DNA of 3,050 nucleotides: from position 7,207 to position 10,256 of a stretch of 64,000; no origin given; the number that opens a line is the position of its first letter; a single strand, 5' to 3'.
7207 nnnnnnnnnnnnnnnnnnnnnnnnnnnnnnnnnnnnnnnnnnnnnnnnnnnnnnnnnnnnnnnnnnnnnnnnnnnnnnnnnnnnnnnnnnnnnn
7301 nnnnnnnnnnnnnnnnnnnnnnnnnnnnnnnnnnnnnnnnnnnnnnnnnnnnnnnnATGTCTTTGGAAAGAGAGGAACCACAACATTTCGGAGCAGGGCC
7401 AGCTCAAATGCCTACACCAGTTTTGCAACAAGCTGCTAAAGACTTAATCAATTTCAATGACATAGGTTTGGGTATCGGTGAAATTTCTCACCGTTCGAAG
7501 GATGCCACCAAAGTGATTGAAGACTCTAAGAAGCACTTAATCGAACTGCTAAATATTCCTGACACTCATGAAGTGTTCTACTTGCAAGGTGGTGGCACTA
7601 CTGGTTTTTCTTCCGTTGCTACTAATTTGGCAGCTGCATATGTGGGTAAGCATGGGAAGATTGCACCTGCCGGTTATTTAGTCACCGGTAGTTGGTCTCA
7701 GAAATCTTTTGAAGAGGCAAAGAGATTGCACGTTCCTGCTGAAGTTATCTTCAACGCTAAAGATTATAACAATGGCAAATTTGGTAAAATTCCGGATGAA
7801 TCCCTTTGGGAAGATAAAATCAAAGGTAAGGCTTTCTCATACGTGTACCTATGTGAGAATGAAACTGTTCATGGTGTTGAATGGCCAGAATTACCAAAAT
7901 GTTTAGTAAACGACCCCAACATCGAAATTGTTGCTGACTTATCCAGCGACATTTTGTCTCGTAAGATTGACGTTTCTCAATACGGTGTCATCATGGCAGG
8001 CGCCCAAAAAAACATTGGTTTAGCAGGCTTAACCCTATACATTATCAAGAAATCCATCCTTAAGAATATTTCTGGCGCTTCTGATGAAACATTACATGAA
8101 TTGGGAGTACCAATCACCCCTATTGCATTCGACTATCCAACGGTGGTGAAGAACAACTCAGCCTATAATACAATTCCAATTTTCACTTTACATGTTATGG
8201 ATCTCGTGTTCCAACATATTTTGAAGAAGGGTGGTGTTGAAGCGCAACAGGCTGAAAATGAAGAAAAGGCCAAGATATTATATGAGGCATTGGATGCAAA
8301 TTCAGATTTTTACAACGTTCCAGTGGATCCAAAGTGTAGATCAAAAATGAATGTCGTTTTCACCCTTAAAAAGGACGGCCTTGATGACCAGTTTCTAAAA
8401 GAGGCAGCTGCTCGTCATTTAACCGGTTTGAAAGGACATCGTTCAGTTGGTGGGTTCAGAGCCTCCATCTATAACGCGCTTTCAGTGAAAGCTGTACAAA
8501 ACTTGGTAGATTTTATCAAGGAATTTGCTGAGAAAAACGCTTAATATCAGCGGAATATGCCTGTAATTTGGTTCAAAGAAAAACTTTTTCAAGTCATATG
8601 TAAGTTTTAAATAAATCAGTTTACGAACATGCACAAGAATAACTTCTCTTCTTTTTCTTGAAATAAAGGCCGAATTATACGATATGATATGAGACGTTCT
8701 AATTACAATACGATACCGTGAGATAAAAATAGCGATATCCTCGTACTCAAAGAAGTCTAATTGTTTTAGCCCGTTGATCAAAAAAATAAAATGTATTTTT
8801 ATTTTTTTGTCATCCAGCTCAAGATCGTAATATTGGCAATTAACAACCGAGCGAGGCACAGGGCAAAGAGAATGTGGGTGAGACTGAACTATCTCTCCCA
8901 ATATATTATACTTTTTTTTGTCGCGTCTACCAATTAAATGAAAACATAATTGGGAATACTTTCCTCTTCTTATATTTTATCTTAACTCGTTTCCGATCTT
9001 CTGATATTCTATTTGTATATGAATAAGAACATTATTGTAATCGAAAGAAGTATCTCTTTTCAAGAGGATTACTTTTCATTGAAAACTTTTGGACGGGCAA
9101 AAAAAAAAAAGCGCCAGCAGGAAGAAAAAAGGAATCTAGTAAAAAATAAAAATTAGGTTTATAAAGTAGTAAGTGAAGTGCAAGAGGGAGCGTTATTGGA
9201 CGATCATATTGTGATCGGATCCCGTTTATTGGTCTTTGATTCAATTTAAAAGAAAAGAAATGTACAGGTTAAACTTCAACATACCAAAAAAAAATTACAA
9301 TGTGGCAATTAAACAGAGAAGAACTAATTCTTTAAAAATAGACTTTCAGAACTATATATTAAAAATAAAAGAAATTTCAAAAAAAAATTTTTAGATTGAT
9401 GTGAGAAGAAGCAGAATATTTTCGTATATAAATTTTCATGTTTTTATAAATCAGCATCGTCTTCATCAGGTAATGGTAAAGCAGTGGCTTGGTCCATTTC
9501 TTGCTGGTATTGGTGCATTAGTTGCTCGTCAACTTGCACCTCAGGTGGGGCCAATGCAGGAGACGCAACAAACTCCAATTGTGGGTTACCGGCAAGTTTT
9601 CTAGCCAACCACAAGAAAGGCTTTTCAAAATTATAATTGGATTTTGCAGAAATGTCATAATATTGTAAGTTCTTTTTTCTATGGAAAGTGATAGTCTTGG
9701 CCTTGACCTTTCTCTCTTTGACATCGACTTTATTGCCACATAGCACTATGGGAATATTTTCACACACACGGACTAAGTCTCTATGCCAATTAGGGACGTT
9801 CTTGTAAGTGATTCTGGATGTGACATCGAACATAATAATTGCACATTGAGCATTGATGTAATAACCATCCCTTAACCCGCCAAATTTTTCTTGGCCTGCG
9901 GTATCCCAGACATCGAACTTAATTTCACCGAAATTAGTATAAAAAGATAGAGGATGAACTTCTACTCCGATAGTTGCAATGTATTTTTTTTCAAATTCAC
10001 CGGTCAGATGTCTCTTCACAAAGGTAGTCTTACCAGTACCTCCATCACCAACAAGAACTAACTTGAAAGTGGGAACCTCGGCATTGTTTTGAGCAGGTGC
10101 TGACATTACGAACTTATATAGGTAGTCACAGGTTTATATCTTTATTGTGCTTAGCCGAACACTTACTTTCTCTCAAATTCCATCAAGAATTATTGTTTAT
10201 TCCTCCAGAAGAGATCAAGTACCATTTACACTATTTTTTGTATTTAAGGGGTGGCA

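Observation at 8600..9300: Unusually long (~900 bp) convergent SER1-GSP2 intergenic region, a candidate site for an independently transcribed ncRNA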

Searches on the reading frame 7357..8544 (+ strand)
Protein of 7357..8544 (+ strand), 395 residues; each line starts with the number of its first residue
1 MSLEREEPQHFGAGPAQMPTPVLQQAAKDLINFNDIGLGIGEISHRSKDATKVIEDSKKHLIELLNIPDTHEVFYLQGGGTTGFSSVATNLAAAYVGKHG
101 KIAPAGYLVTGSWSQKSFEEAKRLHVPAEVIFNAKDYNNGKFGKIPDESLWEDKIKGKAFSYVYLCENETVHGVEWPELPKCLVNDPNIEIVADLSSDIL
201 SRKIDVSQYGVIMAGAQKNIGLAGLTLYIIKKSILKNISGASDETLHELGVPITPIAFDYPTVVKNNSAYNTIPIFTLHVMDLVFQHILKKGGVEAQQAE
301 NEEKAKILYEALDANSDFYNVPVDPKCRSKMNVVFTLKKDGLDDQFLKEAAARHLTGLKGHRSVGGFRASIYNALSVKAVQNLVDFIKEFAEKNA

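Call 8: search_protein_families(library=pfam, proteins=[window:7357-8544:+])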
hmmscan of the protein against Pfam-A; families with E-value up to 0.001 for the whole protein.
window:7357-8544:+ (395 aa): 1 family
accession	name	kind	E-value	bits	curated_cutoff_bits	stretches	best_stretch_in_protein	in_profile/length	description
PF00266.25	Aminotran_5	-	1.8e-33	116.5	21.5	1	11-383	4-371/371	Aminotransferase class-V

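Call 19: find_encoding_contigs(protein=window:7357-8544:+, flank=3000, max_places=6)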
Protein window:7357-8544:+ (395 aa): 25 contigs read that carry it; 6 places shown.
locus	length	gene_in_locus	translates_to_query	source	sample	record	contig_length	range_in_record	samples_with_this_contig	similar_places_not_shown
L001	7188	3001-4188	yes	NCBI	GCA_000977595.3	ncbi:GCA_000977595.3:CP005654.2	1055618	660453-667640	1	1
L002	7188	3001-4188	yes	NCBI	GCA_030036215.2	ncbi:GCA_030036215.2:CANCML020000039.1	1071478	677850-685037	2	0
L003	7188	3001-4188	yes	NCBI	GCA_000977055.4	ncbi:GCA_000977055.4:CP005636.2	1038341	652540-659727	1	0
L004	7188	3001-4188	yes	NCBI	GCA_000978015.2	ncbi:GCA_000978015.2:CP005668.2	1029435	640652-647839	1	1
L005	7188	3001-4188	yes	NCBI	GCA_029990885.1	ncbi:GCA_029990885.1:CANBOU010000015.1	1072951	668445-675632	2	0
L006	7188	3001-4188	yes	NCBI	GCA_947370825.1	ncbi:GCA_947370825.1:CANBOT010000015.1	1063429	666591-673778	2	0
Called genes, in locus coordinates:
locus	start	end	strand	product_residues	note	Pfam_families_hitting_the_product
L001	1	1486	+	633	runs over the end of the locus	PF00568:WH1, PF02205:WH2 (faint)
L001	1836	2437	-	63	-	PF04758:Ribosomal_S30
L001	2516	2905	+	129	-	-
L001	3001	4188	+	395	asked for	PF00266:Aminotran_5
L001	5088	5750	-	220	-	PF00025:Arf, PF00071:Ras, PF08477:Roc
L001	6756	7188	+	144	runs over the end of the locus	-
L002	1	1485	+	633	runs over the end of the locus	PF00568:WH1, PF02205:WH2 (faint)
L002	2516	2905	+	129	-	-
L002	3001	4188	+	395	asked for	PF00266:Aminotran_5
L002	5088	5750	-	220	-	PF00025:Arf, PF00071:Ras, PF08477:Roc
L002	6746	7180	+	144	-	-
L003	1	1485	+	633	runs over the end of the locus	PF00568:WH1, PF02205:WH2 (faint)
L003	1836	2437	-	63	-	PF04758:Ribosomal_S30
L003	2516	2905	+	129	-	-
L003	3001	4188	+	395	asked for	PF00266:Aminotran_5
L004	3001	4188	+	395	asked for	PF00266:Aminotran_5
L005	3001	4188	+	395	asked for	PF00266:Aminotran_5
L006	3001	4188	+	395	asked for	PF00266:Aminotran_5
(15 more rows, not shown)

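Call 24: find_homologous_proteins(query=window:7357-8544:+, max_evalue=1e-100)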
Query window:7357-8544:+ (395 aa): 301 proteins with E <= 1e-100 among 8000 candidates; the best 120 are listed.
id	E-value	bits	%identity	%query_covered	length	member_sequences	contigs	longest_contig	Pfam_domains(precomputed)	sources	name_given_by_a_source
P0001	1.7e-261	885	99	100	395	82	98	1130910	PF00266.26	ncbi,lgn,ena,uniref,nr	ncbi:ADI_G0057140.mRNA.1.CDS.1 [Saccharomyces cerevisiae]|uniref:Phosphoserine aminotransferase n=1 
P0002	5.8e-256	866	97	100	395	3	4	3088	PF00266.26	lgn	-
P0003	1.4e-249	845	94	100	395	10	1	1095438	PF00266.26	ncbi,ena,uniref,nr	ncbi:hypothetical protein SMKI_15G3280 [Saccharomyces mikatae IFO 1815]|uniref:Phosphoserine aminotr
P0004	7.1e-247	836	93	100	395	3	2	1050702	PF00266.26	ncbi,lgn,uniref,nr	ncbi:O-phospho-L-serine:2-oxoglutarate transaminase SKDI_15G3300 [Saccharomyces kudriavzevii IFO 180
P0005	2.0e-220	749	83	100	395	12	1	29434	PF00266.26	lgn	-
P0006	2.0e-215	733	82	100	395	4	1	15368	PF00266.26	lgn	-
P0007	1.1e-212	724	80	100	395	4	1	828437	PF00266.26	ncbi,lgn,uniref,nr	ncbi:hypothetical protein NCAS_0F00420 [Naumovozyma castellii]|uniref:Phosphoserine aminotransferase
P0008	5.6e-212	722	79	100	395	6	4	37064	PF00266.26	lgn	-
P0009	3.5e-211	719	79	100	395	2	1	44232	PF00266.26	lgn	-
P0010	1.1e-210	717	79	100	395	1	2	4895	PF00266.26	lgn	-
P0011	4.9e-209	712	78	100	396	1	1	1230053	PF00266.26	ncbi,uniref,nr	ncbi:O-phospho-L-serine:2-oxoglutarate transaminase NDAI_0D02690 [Naumovozyma dairenensis CBS 421]|u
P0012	1.1e-208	711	78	100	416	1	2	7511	PF00266.26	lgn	-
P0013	3.3e-208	709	77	100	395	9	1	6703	PF00266.26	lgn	-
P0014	8.3e-208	708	78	100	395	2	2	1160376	PF00266.26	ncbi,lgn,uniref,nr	ncbi:hypothetical protein HG535_0G02320 [Zygotorulaspora mrakii]|uniref:Phosphoserine aminotransfera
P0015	6.5e-206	702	77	100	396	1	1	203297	PF00266.26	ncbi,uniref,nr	ncbi:hypothetical protein Kpol_543p23 [Vanderwaltozyma polyspora DSM 70294]|uniref:Phosphoserine ami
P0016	4.0e-205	699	77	99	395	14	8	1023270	PF00266.26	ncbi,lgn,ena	ncbi:Aminotransferases class-V pyridoxal-phosphate attachment site [Nakaseomyces glabratus]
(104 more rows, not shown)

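Call 25: find_encoding_contigs(protein=P0003, flank=4000, max_places=1)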
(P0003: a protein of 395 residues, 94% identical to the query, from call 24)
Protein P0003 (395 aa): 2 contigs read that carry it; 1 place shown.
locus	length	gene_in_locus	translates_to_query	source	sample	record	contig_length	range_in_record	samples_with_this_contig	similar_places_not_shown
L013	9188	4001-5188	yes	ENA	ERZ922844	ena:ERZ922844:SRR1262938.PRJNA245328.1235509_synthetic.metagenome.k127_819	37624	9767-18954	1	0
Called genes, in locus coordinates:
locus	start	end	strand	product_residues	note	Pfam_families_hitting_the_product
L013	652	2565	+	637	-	PF00568:WH1, PF02205:WH2 (faint)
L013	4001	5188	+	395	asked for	PF00266:Aminotran_5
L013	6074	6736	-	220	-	PF00025:Arf, PF00071:Ras, PF08477:Roc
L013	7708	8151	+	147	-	-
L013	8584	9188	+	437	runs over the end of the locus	PF00009:GTP_EFTU, PF03144:GTP_EFTU_D2, PF03143:GTP_EFTU_D3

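Call 26: find_encoding_contigs(protein=P0004, flank=4000, max_places=1)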
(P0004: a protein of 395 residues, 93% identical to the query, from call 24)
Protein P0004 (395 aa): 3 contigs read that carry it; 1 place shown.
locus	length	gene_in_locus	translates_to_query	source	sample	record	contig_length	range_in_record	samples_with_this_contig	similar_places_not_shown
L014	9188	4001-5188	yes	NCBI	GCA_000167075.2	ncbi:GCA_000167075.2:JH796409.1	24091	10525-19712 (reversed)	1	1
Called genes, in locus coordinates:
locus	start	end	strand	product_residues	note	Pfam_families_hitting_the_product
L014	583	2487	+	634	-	PF00568:WH1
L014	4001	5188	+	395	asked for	PF00266:Aminotran_5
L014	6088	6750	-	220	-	PF00025:Arf, PF00071:Ras, PF08477:Roc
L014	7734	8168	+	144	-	-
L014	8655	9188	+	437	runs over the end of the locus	PF00009:GTP_EFTU, PF03144:GTP_EFTU_D2, PF03143:GTP_EFTU_D3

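Call 27: find_encoding_contigs(protein=P0002, flank=4000, max_places=2)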
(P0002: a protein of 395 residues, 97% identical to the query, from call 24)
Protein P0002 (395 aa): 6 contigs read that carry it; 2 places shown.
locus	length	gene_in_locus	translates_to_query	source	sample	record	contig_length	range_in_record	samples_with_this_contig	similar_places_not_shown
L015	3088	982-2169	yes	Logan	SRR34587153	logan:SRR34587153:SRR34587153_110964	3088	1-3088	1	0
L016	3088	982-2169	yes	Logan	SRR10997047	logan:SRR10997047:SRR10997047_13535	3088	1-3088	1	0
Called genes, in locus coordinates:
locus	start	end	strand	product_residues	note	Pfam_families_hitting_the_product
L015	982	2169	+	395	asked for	PF00266:Aminotran_5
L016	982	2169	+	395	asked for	PF00266:Aminotran_5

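Call 28: find_encoding_contigs(protein=P0005, flank=4000, max_places=1)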
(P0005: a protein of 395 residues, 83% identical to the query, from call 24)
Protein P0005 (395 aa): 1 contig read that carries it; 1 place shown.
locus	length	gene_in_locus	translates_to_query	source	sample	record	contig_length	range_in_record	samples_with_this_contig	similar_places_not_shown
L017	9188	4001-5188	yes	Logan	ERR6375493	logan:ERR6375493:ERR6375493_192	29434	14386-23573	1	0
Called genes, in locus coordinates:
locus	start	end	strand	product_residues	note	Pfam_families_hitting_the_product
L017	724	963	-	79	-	-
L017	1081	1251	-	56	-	-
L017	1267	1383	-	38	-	-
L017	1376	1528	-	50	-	-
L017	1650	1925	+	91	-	PF02205:WH2 (weak)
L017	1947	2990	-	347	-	PF13324:GCIP_N, PF20936:GCIP_C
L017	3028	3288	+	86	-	-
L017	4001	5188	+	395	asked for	PF00266:Aminotran_5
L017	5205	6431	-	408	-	PF04005:Hus1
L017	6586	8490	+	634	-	PF00009:GTP_EFTU, PF03144:GTP_EFTU_D2, PF00679:EFG_C, PF06421:LepA_C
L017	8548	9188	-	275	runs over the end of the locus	PF01370:Epimerase (weak)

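Call 29: find_encoding_contigs(protein=P0007, flank=4000, max_places=1)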
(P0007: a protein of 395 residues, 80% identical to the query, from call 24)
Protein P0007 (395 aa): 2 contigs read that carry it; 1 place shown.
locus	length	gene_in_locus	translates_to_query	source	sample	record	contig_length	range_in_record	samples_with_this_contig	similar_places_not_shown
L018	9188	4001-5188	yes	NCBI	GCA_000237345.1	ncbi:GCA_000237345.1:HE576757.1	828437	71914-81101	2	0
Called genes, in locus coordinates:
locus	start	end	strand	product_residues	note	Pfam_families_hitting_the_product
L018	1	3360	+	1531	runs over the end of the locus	PF14510:ABC_trans_N, PF00005:ABC_tran, PF13481:AAA_25 (faint), PF19055:ABC2_membrane_7 (faint), PF01061:ABC2_membrane, PF06422:PDR_CDR, PF00005:ABC_tran, PF01061:ABC2_membrane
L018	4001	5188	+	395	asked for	PF00266:Aminotran_5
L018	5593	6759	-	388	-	PF01008:IF-2B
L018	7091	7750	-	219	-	PF00025:Arf, PF00071:Ras, PF08477:Roc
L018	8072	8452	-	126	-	PF10775:ATP_sub_h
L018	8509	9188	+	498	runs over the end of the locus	PF00009:GTP_EFTU, PF03144:GTP_EFTU_D2, PF03143:GTP_EFTU_D3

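Call 30: find_encoding_contigs(protein=P0016, flank=4000, max_places=1)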
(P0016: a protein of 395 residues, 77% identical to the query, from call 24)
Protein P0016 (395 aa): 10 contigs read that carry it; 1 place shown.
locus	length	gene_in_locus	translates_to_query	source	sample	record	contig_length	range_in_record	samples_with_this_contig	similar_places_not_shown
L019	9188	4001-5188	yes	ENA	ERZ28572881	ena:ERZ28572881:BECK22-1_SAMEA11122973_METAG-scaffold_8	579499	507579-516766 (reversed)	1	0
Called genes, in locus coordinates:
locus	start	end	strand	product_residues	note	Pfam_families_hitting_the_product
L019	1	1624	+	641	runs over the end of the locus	PF00568:WH1, PF02205:WH2 (weak)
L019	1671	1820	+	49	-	-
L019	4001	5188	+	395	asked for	PF00266:Aminotran_5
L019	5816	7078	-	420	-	PF01008:IF-2B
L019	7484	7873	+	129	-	-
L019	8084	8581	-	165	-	-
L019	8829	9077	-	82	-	-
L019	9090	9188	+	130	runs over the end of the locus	-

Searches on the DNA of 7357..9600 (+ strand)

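Call 4: search_rna_families(source=window, start=8400, end=9600, threshold=evalue, max_evalue=10, show_alignments=3)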
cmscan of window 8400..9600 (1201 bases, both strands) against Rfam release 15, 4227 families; matches with E-value up to 10: 5.
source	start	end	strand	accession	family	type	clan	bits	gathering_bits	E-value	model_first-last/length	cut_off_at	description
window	8685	8866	-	RF01242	snR36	Gene; snRNA; snoRNA; HACA-box;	CL00035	188.7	43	3.5e-40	1-180/180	no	Small nucleolar RNA snR36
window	8762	8808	-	RF01464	rliA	Gene; sRNA;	-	17.9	50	0.75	1-224/224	no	Listeria sRNA rliA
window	9049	9086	+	RF01371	CRISPR-DR58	Gene; CRISPR;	-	17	38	4.1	1-37/37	no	CRISPR RNA direct repeat element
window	8763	8825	-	RF00849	mir-60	Gene; miRNA;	-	15.8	67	7.3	1-72/72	no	mir-60 microRNA precursor family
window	9396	9469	-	RF04290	mir-1197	Gene; miRNA;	CL00149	14.9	80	8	1-84/84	no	mir-1197 microRNA precursor family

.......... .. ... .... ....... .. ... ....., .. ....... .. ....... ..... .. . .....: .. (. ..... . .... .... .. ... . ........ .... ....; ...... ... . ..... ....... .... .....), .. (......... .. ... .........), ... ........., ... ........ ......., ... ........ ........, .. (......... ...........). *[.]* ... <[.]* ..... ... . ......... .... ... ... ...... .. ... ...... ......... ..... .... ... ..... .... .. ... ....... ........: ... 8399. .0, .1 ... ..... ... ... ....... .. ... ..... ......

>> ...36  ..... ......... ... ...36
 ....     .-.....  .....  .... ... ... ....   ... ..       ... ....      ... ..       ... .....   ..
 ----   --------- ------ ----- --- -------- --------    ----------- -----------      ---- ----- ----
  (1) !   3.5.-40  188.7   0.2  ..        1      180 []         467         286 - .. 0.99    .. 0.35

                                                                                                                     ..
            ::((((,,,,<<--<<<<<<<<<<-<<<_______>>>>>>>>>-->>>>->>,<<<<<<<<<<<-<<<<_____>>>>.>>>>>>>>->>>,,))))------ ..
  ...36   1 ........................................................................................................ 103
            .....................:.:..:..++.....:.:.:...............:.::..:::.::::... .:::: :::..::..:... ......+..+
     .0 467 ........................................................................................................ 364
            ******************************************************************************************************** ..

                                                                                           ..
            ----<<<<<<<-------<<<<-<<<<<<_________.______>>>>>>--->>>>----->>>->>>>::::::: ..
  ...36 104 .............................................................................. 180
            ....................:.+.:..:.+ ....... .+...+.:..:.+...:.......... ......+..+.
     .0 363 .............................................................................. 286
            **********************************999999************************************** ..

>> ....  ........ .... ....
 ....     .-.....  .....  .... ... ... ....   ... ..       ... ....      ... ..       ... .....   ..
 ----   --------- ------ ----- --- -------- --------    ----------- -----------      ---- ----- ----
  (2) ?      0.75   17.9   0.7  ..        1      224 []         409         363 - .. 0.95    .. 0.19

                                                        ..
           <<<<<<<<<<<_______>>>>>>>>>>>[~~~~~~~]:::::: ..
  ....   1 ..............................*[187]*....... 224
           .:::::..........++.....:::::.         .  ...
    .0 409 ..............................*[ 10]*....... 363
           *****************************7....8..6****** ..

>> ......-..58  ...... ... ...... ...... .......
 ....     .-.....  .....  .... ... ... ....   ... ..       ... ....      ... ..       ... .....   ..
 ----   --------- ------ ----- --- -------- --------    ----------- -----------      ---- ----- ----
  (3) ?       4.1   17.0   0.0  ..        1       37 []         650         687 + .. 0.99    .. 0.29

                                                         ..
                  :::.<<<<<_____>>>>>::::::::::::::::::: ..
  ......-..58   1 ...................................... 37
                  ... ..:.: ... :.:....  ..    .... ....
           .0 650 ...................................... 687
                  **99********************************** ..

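Call 31: search_rna_families(sources=[L013, L014, L015, L017, L018, L019], threshold=gathering)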
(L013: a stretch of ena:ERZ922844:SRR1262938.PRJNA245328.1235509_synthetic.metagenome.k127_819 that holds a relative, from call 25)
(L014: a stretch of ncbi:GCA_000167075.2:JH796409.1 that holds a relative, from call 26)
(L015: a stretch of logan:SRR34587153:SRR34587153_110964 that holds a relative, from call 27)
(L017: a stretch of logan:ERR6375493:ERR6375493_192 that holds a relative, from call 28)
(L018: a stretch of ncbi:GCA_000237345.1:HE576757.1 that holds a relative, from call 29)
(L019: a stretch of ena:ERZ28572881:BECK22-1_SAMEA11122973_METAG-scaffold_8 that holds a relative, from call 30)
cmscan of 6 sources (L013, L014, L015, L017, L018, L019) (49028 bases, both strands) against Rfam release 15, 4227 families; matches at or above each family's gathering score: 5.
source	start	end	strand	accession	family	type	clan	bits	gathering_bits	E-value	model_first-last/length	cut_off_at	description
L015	2309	2488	-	RF01242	snR36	Gene; snRNA; snoRNA; HACA-box;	CL00035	189.8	43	8.1e-39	1-180/180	no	Small nucleolar RNA snR36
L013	5320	5499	-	RF01242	snR36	Gene; snRNA; snoRNA; HACA-box;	CL00035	185.6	43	7.5e-38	1-180/180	no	Small nucleolar RNA snR36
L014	5328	5504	-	RF01242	snR36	Gene; snRNA; snoRNA; HACA-box;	CL00035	174.4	43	2.9e-35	1-180/180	no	Small nucleolar RNA snR36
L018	5279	5460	-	RF01242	snR36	Gene; snRNA; snoRNA; HACA-box;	CL00035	139.9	43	2.9e-27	1-180/180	no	Small nucleolar RNA snR36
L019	5310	5540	-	RF01242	snR36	Gene; snRNA; snoRNA; HACA-box;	CL00035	82.5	43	5.7e-14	1-180/180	no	Small nucleolar RNA snR36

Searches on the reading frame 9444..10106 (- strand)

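Call 8: search_protein_families(library=pfam, proteins=[window:9444-10106:-])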
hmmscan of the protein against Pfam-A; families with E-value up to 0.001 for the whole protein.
window:9444-10106:- (220 aa): 5 families
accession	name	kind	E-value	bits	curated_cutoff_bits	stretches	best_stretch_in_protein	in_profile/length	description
PF00071.28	Ras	-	8.9e-50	168.9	21.6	1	15-171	1-160/162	Ras family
PF08477.19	Roc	-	2.6e-32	112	27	1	15-128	1-119/119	Ras of Complex, Roc, domain of DAPkinase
PF00025.27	Arf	-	9.3e-12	45.2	22.3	1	13-142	14-140/174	ADP-ribosylation factor family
PF01926.29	MMR_HSR1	-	0.00021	21.8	21.9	1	16-126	2-113/113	50S ribosome-binding GTPase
PF00503.26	G-alpha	-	0.00022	20.9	48.8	0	9-32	17-40/333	G-protein alpha subunit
